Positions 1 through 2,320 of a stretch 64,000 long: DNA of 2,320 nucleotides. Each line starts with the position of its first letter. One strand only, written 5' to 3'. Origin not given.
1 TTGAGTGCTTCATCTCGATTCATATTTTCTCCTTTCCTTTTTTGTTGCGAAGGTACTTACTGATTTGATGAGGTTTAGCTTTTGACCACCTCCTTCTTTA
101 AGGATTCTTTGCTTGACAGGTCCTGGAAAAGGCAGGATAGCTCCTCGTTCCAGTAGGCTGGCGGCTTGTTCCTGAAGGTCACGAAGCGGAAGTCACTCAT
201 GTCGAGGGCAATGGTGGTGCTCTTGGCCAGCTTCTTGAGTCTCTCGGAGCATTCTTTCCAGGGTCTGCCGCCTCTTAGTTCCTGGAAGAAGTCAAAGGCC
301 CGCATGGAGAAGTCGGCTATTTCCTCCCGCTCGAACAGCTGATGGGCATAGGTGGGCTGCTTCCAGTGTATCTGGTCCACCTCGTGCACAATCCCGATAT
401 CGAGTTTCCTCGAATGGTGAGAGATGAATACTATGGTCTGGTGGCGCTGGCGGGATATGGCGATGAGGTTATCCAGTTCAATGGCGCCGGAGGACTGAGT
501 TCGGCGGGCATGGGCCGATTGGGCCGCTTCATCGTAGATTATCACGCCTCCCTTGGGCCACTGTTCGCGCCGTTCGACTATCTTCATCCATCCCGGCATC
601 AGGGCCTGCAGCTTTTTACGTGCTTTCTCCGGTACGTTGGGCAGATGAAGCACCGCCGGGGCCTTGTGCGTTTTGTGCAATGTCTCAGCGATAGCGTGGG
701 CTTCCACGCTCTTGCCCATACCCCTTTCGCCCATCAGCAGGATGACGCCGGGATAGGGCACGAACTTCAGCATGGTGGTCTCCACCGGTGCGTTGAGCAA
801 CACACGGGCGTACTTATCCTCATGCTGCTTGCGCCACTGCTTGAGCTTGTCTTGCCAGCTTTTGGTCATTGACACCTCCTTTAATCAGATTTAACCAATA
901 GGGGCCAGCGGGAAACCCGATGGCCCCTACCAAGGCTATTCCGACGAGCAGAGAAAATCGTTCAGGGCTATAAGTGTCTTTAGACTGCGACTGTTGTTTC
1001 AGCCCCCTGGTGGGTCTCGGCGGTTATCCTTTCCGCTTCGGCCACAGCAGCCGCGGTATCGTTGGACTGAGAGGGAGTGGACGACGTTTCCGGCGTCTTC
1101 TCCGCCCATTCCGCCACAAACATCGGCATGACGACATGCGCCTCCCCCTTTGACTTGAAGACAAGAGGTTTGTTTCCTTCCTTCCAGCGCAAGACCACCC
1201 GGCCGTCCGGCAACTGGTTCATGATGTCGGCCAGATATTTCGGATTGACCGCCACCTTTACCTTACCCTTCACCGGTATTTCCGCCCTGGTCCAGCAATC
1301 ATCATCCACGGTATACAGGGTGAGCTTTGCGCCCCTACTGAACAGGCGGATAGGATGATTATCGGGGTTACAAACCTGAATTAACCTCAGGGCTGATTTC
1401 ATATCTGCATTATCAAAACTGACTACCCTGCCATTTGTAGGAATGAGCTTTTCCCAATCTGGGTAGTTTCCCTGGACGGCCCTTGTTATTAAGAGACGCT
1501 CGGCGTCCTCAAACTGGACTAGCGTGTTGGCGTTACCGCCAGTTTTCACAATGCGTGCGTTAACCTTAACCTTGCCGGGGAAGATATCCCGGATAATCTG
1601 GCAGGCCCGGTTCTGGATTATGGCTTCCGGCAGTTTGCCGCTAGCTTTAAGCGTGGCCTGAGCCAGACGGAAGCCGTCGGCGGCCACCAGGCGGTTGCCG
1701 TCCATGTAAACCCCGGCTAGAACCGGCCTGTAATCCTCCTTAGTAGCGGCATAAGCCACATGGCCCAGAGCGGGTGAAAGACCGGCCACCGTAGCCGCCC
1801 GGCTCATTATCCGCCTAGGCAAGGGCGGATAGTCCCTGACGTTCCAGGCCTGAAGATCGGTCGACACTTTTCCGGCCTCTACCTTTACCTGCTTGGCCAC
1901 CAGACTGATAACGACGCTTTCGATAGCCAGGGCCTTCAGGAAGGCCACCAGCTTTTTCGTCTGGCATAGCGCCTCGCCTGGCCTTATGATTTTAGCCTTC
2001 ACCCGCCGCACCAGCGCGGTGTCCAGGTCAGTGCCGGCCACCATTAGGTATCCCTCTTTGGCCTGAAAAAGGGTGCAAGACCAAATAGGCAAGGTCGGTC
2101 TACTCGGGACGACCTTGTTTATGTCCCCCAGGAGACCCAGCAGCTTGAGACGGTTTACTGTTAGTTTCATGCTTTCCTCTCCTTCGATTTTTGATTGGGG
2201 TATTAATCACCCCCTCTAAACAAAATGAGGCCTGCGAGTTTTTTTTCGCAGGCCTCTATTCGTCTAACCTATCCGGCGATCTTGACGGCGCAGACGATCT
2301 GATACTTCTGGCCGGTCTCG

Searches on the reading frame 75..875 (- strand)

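Call 7: search_protein_families(library=pfam, proteins=[window:75-875:-], max_evalue=0.01)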
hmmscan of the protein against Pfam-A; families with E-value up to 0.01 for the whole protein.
window:75-875:- (266 aa): 6 families
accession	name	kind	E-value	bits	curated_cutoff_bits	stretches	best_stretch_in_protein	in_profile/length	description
PF09848.15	SLFN-g3_helicase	-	0.0011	18.7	24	1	44-178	3-147/354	Schlafen group 3, DNA/RNA helicase domain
PF13191.12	AAA_16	-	0.0015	19.5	32.6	1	41-79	23-68/167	AAA ATPase domain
PF00004.35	AAA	-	0.004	18.1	21.2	1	45-158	1-114/131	ATPase family associated with various cellular activities (AAA)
PF05673.19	DUF815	-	0.0046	16.6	23.8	0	45-93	56-99/249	Protein of unknown function (DUF815)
PF13401.12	AAA_22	-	0.0069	17.1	27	0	42-71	5-33/130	AAA domain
PF13481.12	AAA_25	-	0.007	16.4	27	0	74-158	105-193/195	AAA domain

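Call 61: search_protein_families(library=phrogs, proteins=[window:75-875:-], max_evalue=0.001)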
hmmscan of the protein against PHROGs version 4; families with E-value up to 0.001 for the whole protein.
window:75-875:- (266 aa): 1 family
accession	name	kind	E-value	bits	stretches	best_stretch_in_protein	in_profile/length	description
phrog_38691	-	unknown function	0.00094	19.6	0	44-161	28-139/258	-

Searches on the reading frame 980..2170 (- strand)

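Call 7: search_protein_families(library=pfam, proteins=[window:980-2170:-], max_evalue=0.01)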
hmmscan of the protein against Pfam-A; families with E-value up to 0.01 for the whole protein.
window:980-2170:- (396 aa): 3 families
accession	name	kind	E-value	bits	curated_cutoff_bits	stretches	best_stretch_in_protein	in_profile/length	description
PF00712.24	DNA_pol3_beta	-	5.3e-23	81.9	24.4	1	1-118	1-120/120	DNA polymerase III beta subunit, N-terminal domain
PF02767.21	DNA_pol3_beta_2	-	1.7e-08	35.2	27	1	134-238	10-116/116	DNA polymerase III beta subunit, central domain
PF02768.20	DNA_pol3_beta_3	-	7.9e-05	22.9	27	1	241-349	2-119/121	DNA polymerase III beta subunit, C-terminal domain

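Call 61: search_protein_families(library=phrogs, proteins=[window:980-2170:-], max_evalue=0.001)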
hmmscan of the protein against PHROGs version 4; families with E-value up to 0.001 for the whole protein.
window:980-2170:- (396 aa): 3 families
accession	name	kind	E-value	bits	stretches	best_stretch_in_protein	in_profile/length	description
phrog_947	-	DNA, RNA and nucleotide metabolism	1.4e-56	193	1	1-352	3-365/368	DNA polymerase processivity factor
phrog_3007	-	DNA, RNA and nucleotide metabolism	7.1e-11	43.2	1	140-247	15-121/190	RusA-like Holliday junction resolvase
phrog_6615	-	DNA, RNA and nucleotide metabolism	1.8e-07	32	0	231-346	68-206/214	DNA polymerase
